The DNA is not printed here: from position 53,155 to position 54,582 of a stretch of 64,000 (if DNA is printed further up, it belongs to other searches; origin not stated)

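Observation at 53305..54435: PhoU fused to a cysteine-less LMW phosphatase/ArsC-like domain (pseudo-phosphatase) inside the pst operon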

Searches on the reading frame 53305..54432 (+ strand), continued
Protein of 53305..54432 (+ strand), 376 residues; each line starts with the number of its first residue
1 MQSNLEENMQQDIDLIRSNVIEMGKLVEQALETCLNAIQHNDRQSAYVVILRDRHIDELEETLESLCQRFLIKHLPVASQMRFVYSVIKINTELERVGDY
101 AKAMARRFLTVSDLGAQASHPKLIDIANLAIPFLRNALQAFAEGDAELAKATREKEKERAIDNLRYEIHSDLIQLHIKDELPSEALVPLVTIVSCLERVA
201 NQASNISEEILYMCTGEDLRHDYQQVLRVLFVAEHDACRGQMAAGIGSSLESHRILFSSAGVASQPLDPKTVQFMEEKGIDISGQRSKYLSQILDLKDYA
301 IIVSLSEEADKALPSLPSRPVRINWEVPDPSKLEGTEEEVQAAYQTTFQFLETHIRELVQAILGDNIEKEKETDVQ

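Call 15: list_cluster_members(proteins=[P0003, P0019, P0040, P0004, P0046, window:53305-54432:+])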
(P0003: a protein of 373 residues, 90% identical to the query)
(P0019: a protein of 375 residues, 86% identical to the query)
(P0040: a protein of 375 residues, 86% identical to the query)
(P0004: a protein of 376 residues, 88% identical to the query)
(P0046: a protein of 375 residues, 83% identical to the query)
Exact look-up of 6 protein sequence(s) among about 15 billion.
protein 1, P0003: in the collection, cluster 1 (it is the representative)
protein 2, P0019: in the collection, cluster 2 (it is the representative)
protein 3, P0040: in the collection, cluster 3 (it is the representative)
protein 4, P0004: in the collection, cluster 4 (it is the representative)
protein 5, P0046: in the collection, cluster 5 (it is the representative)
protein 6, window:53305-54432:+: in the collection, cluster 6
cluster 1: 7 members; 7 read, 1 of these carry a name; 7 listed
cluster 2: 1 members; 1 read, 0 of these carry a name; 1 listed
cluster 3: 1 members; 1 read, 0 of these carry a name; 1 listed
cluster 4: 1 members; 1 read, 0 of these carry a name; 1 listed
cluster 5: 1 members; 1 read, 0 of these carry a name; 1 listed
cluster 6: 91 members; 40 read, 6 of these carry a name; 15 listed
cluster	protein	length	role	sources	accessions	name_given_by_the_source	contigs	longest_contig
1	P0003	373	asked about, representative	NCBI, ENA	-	-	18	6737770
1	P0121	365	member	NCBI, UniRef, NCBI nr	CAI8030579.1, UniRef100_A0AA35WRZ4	Phosphate-specific transport system accessory protein PhoU [Geodia barretti] | Phosphate-specific transport system accessory protein PhoU n=1 Tax=Geodia barretti ...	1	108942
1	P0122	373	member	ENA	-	-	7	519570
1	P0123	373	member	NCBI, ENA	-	-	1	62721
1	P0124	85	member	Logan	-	-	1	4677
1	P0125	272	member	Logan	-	-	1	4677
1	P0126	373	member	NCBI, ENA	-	-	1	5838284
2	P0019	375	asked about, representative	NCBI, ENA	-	-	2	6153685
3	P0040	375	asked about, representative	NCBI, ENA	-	-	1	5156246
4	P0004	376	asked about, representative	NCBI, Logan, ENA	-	-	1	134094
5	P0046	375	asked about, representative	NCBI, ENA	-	-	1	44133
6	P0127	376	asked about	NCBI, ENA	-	-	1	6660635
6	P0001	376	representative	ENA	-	-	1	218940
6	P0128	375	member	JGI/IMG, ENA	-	phosphate transport system protein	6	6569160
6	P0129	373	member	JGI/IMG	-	phosphate transport system protein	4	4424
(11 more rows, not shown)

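Call 27: predict_structure(alignment_id=A1)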
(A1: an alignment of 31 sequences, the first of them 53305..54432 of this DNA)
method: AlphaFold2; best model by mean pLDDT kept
length: 376 residues; sequences in the alignment: 31
mean_pLDDT: 86.6   pTM: 0.59
mean pLDDT of the five models: 86.6, 85.9, 83.7, 83.0, 81.4
residues with pLDDT >= 90: 200; 70-90: 142; 50-70: 23; < 50: 11
segments of 3 or more residues with pLDDT < 50: 221-225, 372-376
pLDDT, mean of each block of 10 residues (from residue 1): 78 96 97 94 95 94 89 71 86 96 97 85 90 97 95 89 92 91 91 94 94 76 63 90 92 84 87 93 84 76 89 73 86 87 94 86 63 40
secondary structure, 60 per line:
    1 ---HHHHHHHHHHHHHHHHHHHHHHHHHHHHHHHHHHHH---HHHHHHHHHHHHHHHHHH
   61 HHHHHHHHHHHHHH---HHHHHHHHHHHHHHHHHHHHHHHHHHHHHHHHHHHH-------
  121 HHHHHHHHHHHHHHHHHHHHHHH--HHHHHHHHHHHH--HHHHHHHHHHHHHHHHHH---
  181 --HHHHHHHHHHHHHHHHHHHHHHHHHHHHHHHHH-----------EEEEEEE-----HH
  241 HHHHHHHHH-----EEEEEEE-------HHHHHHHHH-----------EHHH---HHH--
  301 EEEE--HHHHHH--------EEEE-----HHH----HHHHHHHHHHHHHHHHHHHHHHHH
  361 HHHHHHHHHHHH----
elements in order: H4-39 H43-74 H78-113 H121-143 H146-157 H160-177 H183-215 E227-233 H239-249 E255-261 H269-277 E301-304 H307-312 E321-324 H337-372

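Call 31: fold_search(model_id=the predicted structure, library=pdb)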
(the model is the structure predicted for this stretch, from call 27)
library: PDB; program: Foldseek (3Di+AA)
matches with E <= 10: 484; with E <= 0.001: 47
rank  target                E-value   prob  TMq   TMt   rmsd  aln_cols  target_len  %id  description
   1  2i0m                  1.3e-08  1.00  0.51  0.91   2.1       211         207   27  Crystal structure of the phosphate transport system regulatory protein PhoU from Streptococcus pneumoniae (released 2006-09-19)
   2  1t72_B                2.1e-08  1.00  0.51  0.89   2.2       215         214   25  Crystal structure of phosphate transport system protein phoU from Aquifex aeolicus (released 2004-12-07)
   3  1t72_A                3.3e-08  1.00  0.53  0.90   2.3       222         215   24  Crystal structure of phosphate transport system protein phoU from Aquifex aeolicus (released 2004-12-07)
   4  4q25_A                4.4e-08  1.00  0.53  0.92   1.8       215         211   27  Crystal structure of PhoU from Pseudomonas aeruginosa (released 2015-02-18)
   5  1t8b_A                9.1e-08  1.00  0.51  0.89   2.2       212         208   24  Crystal structure of refolded PHOU-like protein (gi 2983430) from Aquifex aeolicus (released 2004-12-07)
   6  4q25_B                1.4e-07  1.00  0.52  0.92   1.7       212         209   27  Crystal structure of PhoU from Pseudomonas aeruginosa (released 2015-02-18)
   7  1xwm                  2.4e-07  1.00  0.49  0.84   2.6       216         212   26  The crystal structure of PhoU (phosphate uptake regulator), Structural genomics (released 2004-12-14)
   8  1t72_G                3.3e-07  1.00  0.52  0.90   2.2       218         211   24  Crystal structure of phosphate transport system protein phoU from Aquifex aeolicus (released 2004-12-07)
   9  1t72_E                5.2e-07  1.00  0.52  0.90   2.2       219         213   24  Crystal structure of phosphate transport system protein phoU from Aquifex aeolicus (released 2004-12-07)
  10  1jl3_A                5.9e-07  1.00  0.33  0.88   1.8       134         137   31  Crystal Structure of B. subtilis ArsC (released 2001-10-24)
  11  1sum                  9.9e-07  1.00  0.49  0.80   2.6       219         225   20  Crystal structure of a hypothetical protein at 2.0 A resolution (released 2004-08-24)
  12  1jl3_D                3.0e-06  1.00  0.30  0.88   2.3       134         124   29  Crystal Structure of B. subtilis ArsC (released 2001-10-24)
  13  8p5n_B                3.1e-06  1.00  0.32  0.85   2.7       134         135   24  Arsenate reductase (ArsC2) from Deinococcus indicus, co-crystallized with arsenate (released 2023-08-30)
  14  2cd7                  3.1e-06  1.00  0.30  0.78   2.7       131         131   29  Staphylococcus aureus pI258 arsenate reductase (ArsC) H62Q mutant (released 2006-06-28)
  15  8p5n_A                3.7e-06  1.00  0.33  0.86   2.6       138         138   24  Arsenate reductase (ArsC2) from Deinococcus indicus, co-crystallized with arsenate (released 2023-08-30)
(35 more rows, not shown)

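Call 35: search_protein_families(library=pfam, proteins=[L003:6750-7433:-, L005:6867-7679:-, L006:6713-7870:+, L007:6844-7821:+, L010:6458-7150:+, L013:6532-7821:+, L015:7188-7913:-, L016:6999-7706:+, L019:6503-7888:+, L023:6914-7792:+], max_evalue=0.0001)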
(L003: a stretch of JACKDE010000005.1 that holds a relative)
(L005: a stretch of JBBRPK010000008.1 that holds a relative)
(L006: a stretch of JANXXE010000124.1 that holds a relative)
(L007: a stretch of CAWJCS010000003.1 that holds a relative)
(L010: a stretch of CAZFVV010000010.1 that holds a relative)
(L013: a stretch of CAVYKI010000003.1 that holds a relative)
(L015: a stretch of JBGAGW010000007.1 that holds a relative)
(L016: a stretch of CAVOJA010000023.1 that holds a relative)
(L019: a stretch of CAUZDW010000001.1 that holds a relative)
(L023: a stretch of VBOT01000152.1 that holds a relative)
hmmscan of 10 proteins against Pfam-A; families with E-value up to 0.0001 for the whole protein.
L003:6750-7433:- (227 aa): 1 family
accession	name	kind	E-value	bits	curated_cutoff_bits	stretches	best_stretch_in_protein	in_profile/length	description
PF01865.21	PhoU_div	-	2.2e-54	184.5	24.4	1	9-223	3-211/214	Protein of unknown function DUF47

L005:6867-7679:- (270 aa): 1 family
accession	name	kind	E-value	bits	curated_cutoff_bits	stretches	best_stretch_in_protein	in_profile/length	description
PF00290.26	Trp_syntA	-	6.6e-86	287.9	27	1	7-256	1-252/259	Tryptophan synthase alpha chain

L006:6713-7870:+ (386 aa): 1 family
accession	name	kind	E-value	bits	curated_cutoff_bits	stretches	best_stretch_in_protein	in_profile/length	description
PF07396.17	Porin_O_P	-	3e-06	27.2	20.9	1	67-186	23-152/370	Phosphate-selective porin O and P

L007:6844-7821:+ (326 aa): 9 families
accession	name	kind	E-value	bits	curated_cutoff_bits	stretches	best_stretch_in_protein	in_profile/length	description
PF01370.27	Epimerase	-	1e-35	123.7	20.9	1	3-214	1-227/240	NAD dependent epimerase/dehydratase family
PF16363.11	GDP_Man_Dehyd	-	3.4e-23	83.1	27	1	4-316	1-332/332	GDP-mannose 4,6 dehydratase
PF01073.25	3Beta_HSD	-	1e-22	80.9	22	1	4-213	1-230/280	3-beta hydroxysteroid dehydrogenase/isomerase family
PF07993.18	NAD_binding_4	-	1.1e-20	74.3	20.1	2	57-172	81-210/258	Male sterility protein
PF13460.12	NAD_binding_10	-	1.6e-19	70.9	27.2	1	7-167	1-147/184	NAD(P)H-binding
PF04321.23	RmlD_sub_bind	-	1e-13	51.5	27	1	1-178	1-163/287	RmlD substrate binding domain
PF05368.20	NmrA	-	1.7e-11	44.7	27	1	2-110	4-105/298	NmrA-like family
PF02719.21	Polysacc_synt_2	-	3.9e-08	33.3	20.2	1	3-123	1-139/293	Polysaccharide biosynthesis protein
PF08659.16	KR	-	3.1e-07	30.9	22.6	1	2-119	2-143/180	KR domain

L010:6458-7150:+ (231 aa): 1 family
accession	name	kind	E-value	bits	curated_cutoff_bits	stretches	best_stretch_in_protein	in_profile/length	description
PF01694.28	Rhomboid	-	4.5e-37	127.9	22.6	1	70-221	7-142/143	Rhomboid domain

L013:6532-7821:+ (430 aa): 1 family
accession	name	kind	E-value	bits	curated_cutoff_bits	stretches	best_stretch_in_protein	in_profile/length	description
PF07396.17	Porin_O_P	-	1.1e-15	58.3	20.9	1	74-222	1-150/370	Phosphate-selective porin O and P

L015:7188-7913:- (241 aa): 1 family
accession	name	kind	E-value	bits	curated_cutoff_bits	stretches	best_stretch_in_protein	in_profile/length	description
PF20092.4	DUF6483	-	4.7e-18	66.1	24.1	1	21-237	1-115/119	Family of unknown function (DUF6483)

L016:6999-7706:+ (236 aa): 3 families
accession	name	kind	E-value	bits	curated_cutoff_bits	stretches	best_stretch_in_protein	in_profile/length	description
PF00106.31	adh_short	-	6.4e-31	107.8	26.6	1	24-175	1-152/195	short chain dehydrogenase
PF13561.12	adh_short_C2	-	8.2e-20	71.8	27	1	30-175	1-146/236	Enoyl-(Acyl carrier protein) reductase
PF08659.16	KR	-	1.3e-07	32.2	22.6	1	26-175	3-152/180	KR domain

L019:6503-7888:+ (462 aa): 1 family
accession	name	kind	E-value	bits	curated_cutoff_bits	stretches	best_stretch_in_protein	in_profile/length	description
PF02424.20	ApbE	-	3.4e-61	207.5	25.6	1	160-427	4-263/266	ApbE family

L023:6914-7792:+ (293 aa): 1 family
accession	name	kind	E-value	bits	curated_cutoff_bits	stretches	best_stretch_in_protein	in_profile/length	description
PF18962.6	Por_Secre_tail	-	6.6e-05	23.6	27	0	210-290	1-74/75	Secretion system C-terminal sorting domain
